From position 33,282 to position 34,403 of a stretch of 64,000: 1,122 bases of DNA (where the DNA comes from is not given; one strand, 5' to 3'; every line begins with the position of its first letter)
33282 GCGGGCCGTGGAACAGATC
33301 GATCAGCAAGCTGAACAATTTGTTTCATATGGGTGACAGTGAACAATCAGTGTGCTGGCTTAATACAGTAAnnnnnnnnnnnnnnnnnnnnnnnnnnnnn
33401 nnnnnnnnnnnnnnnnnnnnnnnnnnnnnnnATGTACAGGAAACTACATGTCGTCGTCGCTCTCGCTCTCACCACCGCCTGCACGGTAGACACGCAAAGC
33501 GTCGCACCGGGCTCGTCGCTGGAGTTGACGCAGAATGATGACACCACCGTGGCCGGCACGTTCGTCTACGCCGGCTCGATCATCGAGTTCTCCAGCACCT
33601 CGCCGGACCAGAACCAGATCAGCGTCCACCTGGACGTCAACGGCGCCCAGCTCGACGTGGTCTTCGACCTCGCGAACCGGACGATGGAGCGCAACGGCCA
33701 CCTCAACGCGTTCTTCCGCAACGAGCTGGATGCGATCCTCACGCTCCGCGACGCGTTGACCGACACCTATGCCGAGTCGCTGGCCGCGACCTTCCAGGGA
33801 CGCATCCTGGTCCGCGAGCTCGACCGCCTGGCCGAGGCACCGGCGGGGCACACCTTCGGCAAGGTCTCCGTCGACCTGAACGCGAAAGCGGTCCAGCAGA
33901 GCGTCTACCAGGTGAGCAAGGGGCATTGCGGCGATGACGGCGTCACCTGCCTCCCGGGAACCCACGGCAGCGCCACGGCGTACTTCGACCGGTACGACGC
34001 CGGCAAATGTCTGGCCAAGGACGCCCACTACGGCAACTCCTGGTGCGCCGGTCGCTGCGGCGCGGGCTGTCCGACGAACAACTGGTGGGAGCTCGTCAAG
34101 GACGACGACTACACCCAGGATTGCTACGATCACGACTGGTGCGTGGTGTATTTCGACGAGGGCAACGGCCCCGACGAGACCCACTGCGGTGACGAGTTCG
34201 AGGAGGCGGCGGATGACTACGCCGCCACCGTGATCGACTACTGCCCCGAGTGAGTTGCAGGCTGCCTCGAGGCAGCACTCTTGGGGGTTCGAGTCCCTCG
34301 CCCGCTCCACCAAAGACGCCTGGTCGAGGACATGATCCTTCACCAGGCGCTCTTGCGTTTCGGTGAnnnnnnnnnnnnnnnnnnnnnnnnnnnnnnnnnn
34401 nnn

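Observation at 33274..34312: Second mini-island: AT-rich promoter with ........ direct repeats, a low-GC Cys-rich lipoprotein gene, then a tRNA-like 3' fragment ending CCACCA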

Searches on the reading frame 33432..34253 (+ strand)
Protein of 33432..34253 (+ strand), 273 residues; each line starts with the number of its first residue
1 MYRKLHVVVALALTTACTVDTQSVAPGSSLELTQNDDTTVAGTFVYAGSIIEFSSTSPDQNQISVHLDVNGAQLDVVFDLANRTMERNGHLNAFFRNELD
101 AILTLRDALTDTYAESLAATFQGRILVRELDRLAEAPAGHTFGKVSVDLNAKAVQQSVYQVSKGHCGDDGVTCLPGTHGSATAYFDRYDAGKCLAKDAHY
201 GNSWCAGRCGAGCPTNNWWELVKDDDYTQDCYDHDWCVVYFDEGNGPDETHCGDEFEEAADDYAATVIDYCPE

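Call 10: search_protein_families(library=pfam, proteins=[window:33432-34253:+], max_evalue=0.1)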
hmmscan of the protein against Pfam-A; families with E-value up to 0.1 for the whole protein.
window:33432-34253:+ (273 aa): 0 families

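Call 11: search_protein_families(library=ncbifam, proteins=[window:33432-34253:+], max_evalue=0.1)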
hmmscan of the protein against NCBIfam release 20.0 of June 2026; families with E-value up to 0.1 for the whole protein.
window:33432-34253:+ (273 aa): 0 families

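Call 12: find_homologous_proteins(query=window:33432-34250:+)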
Query window:33432-34250:+ (273 aa): 7 proteins with E <= 0.001 among 830 candidates.
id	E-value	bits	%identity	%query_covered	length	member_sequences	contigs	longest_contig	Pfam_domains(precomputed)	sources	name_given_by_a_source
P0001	3.7e-186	635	100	100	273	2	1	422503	PF26641.1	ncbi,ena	-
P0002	2.3e-151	521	83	99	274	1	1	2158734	PF26641.1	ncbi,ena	-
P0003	9.6e-95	335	61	89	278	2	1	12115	PF26641.1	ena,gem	-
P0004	2.0e-53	200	44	99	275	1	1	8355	PF26641.1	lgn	-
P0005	2.4e-50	190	43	91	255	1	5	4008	PF26641.1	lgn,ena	-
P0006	3.1e-48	183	42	99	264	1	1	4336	-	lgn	-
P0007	1.3e-42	164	42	86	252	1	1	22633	PF26641.1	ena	-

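Call 13: find_encoding_contigs(protein=P0001, flank=3000, max_places=3)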
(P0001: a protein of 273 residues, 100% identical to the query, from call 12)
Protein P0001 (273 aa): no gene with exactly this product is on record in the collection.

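Call 14: find_encoding_contigs(protein=P0002, flank=6000, max_places=3)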
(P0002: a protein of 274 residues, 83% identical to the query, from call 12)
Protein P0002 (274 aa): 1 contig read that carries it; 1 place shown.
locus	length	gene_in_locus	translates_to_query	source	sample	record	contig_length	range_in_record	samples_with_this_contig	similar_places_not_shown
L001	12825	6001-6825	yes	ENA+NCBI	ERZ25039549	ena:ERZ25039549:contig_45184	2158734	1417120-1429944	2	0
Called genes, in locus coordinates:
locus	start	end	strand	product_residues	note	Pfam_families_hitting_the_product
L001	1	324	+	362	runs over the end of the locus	PF01212:Beta_elim_lyase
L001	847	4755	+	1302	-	PF00069:Pkinase, PF07714:PK_Tyr_Ser-Thr, PF00069:Pkinase, PF13191:AAA_16, PF13401:AAA_22 (faint)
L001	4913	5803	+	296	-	PF13145:Rotamase_2 (faint), PF00639:Rotamase (faint)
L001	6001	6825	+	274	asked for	PF26641:DUF8213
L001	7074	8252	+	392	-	PF01694:Rhomboid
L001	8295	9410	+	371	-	PF08240:ADH_N, PF00107:ADH_zinc_N, PF13602:ADH_zinc_N_2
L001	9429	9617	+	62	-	PF04102:SlyX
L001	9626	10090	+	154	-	PF01479:S4, PF28601:HSP15_C (weak)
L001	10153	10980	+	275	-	PF00702:Hydrolase (faint), PF08282:Hydrolase_3, PF05116:S6PP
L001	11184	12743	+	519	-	PF01011:PQQ (faint), PF13360:PQQ_2 (weak)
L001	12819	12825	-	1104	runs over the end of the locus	PF00072:Response_reg, PF00072:Response_reg, PF00989:PAS (weak), PF08448:PAS_4, PF13426:PAS_9, PF00512:HisKA, PF02518:HATPase_c, PF00072:Response_reg, +2 more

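Call 15: find_encoding_contigs(protein=P0003, flank=6000, max_places=3)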
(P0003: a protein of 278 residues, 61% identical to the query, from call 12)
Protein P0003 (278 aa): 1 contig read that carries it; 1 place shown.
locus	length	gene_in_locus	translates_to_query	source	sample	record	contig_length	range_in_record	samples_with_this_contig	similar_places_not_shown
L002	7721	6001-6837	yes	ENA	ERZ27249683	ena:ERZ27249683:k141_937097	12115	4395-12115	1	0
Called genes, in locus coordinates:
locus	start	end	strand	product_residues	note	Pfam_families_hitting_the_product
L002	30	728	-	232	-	PF00226:DnaJ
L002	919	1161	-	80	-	PF01192:RNA_pol_Rpb6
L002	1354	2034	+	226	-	PF03682:UPF0158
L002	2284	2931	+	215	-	PF01844:HNH, PF13395:HNH_4 (weak), PF14279:HNH_5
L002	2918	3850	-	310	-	-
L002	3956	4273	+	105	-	PF13431:TPR_17 (faint), PF13181:TPR_8 (faint)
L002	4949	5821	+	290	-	PF00639:Rotamase (weak)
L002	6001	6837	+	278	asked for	PF26641:DUF8213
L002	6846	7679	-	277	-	PF02146:SIR2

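Call 27: find_encoding_contigs(protein=P0007, flank=8000, max_places=3)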
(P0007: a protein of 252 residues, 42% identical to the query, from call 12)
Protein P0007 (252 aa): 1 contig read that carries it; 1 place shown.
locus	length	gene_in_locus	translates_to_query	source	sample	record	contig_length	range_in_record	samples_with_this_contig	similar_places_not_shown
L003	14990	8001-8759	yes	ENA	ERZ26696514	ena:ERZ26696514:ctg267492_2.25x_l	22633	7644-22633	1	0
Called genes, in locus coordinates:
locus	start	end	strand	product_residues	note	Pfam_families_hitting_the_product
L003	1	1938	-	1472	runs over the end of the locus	PF14559:TPR_19 (weak), PF14559:TPR_19 (weak), PF23914:TPR_CcmH_CycH, PF13432:TPR_16, PF00004:AAA, PF17871:AAA_lid_9, PF07724:AAA_2, PF10431:ClpB_D2-small, +24 more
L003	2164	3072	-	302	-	PF01522:Polysacc_deac_1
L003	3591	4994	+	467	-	PF18998:Flg_new_2, PF12810:ALK_LTK_GRD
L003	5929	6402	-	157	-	-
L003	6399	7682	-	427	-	PF13699:eCIS_core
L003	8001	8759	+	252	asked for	PF26641:DUF8213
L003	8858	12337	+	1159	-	PF01869:BcrAD_BadFG, PF09989:DUF2229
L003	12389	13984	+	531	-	-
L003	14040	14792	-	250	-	-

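Call 28: find_encoding_contigs(protein=P0004, flank=8000, max_places=3)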
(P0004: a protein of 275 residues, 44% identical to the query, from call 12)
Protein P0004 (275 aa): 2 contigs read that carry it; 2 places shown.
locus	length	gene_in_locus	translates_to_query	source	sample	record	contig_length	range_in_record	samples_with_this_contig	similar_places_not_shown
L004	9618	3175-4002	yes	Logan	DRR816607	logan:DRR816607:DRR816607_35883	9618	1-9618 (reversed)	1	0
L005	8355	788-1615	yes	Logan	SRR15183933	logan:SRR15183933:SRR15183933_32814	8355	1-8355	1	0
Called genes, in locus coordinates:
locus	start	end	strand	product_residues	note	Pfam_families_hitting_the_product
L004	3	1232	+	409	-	?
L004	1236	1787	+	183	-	-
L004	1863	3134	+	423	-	PF03935:SKN1_KRE6_Sbg1 (faint), PF00722:Glyco_hydro_16, PF26113:GH16_XgeA, PF00652:Ricin_B_lectin, PF14200:RicinB_lectin_2 (weak)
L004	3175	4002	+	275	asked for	PF26641:DUF8213 (faint)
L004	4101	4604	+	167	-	-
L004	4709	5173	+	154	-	-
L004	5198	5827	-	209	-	-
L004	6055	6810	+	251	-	PF20533:DUF6748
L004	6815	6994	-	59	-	-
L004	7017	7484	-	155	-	-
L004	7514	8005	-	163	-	-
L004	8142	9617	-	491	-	?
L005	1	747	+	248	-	?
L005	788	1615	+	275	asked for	PF26641:DUF8213 (faint)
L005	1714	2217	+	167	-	-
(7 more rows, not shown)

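Call 50: search_solved_structures(query=A4, max_evalue=10, show_alignments=2)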
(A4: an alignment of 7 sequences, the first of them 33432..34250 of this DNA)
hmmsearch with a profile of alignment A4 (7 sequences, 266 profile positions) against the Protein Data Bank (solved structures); distinct sequences matched with E-value up to 10: 5.
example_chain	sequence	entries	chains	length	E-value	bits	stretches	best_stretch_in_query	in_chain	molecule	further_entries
5w2d_A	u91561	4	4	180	0.74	12.2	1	36-116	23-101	Polyisoprenoid-binding protein | Putative periplasmic protein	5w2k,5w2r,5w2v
2fgs_A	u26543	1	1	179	0.75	12.2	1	35-115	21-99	Putative periplasmic protein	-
5w17_A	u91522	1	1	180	0.76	12.2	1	35-114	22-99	Putative periplasmic protein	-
5w37_A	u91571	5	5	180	0.76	12.2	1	35-115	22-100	Polyisoprenoid-binding protein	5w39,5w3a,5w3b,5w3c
5w2x_A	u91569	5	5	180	1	11.8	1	35-115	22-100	Polyisoprenoid-binding protein | Putative periplasmic protein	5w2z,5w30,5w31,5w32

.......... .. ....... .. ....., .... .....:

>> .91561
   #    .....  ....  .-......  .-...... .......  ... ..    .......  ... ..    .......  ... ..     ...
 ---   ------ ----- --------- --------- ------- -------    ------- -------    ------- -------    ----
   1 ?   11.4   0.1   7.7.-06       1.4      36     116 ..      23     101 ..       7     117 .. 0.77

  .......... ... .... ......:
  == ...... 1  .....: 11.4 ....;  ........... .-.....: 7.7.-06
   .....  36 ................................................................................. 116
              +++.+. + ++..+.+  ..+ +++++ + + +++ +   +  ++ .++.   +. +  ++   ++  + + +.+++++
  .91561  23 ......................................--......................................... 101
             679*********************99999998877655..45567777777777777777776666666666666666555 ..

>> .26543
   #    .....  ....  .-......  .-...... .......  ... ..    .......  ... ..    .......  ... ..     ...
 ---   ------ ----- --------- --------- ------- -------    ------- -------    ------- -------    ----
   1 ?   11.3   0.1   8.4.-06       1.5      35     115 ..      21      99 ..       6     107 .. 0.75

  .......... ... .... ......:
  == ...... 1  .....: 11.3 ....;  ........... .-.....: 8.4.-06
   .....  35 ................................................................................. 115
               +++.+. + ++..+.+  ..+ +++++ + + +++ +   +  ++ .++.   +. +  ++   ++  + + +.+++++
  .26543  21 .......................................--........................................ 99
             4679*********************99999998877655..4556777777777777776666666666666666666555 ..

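Call 56: predict_structure(alignment_id=A4)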
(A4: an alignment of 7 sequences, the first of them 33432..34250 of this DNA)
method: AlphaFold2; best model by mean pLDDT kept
length: 273 residues; sequences in the alignment: 7
mean_pLDDT: 57.4   pTM: 0.59
mean pLDDT of the five models: 57.4, 56.9, 56.5, 55.7, 55.3
residues with pLDDT >= 90: 32; 70-90: 81; 50-70: 23; < 50: 137
segments of 3 or more residues with pLDDT < 50: 1-24, 151-261
pLDDT, mean of each block of 10 residues (from residue 1): 36 39 59 92 94 91 91 87 82 80 84 76 80 68 70 32 26 30 31 32 29 30 37 43 38 44 51 48
secondary structure, 60 per line:
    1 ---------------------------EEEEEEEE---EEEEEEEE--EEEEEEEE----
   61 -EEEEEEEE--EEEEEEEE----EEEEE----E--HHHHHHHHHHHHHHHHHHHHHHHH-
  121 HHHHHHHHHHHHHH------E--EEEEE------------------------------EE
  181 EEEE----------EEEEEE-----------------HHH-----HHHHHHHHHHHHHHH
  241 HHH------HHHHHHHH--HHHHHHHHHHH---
elements in order: E28-35 E39-46 E49-56 E62-69 E72-79 E84-88 H96-119 H121-134 E144-148 E179-184 E195-200 H226-243 H250-257 H260-270

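Call 68: fold_search(model_id=the predicted structure, library=pdb)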
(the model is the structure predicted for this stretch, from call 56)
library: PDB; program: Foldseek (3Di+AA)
matches with E <= 10: 493; with E <= 0.001: 0
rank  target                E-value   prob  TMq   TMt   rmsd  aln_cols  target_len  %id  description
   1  5t49                  3.7e-01  0.14  0.13  0.06   9.9        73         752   14  Crystal structure of SeMet derivative BhGH81 (released 2017-06-28)
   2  7oxx_A                4.2e-01  0.23  0.12  0.22   8.7        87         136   11  CrabP2 mutant R30AK31A (released 2022-07-13)
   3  4d6b                  4.2e-01  0.18  0.11  0.20   8.9        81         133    7  Human myelin protein P2, mutant P38G (released 2015-05-20)
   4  5upi_A                4.7e-01  0.16  0.13  0.06   9.8        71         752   14  Crystal structure of BhGH81 mutant in complex with laminaro-biose (released 2017-06-28)
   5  5upm_A                4.7e-01  0.16  0.13  0.06   9.8        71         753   14  Crystal structure of BhGH81 mutant in complex with laminaro-triose (released 2017-06-28)
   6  6xux                  5.2e-01  0.51  0.14  0.05   7.4        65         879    6  Crystal structure of Megabody Mb-Nb207-cYgjK_NO (released 2021-01-13)
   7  3f8a                  5.2e-01  0.21  0.12  0.22   9.3        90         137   11  Crystal Structure of the R132K:R111L:L121E:R59W Mutant of Cellular Retinoic Acid-Binding Protein Type II Complexed with  (released 2009-11-10)
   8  5t4c_A                5.2e-01  0.16  0.11  0.04  12.7        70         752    8  Crystal structure of BhGH81 mutant in complex with laminaro-hexaose (released 2017-06-28)
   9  5ca3_A                5.8e-01  0.51  0.14  0.06   7.2        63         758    5  Crystal structure of the glycosynthase mutant D324N of Escherichia coli GH63 glycosidase in complex with glucose and l (released 2016-08-10)
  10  7q1u_B                5.8e-01  0.51  0.14  0.05   7.2        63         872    5  Structure of Hedgehog acyltransferase (HHAT) in complex with megabody 177 bound to non-hydrolysable palmitoyl-CoA (Com (released 2022-06-08)
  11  3rpx_C                5.8e-01  0.14  0.18  0.29  11.2       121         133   19  Crystal structure of complement component 1, q subcomponent binding protein, C1QBP (released 2011-05-11)
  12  5ura_A                5.8e-01  0.13  0.12  0.21   9.8        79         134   11  Enantiomer-Specific Binding of the Potent Antinociceptive Agent SBFI-26 to Anandamide transporters FABP7 (released 2017-08-23)
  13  4i3d_A                5.8e-01  0.13  0.11  0.20   8.5        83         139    7  Crystal structure of fluorescent protein UnaG N57A mutant (released 2013-06-19)
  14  6xu9                  6.8e-01  0.14  0.11  0.19   8.3        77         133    9  Human myelin protein P2 mutant K3N (released 2020-04-08)
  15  9niu_A                7.2e-01  0.13  0.11  0.19   8.6        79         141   11  Co-crystal structure of FABP7 in complex with PFO3TDA (released 2025-05-21)
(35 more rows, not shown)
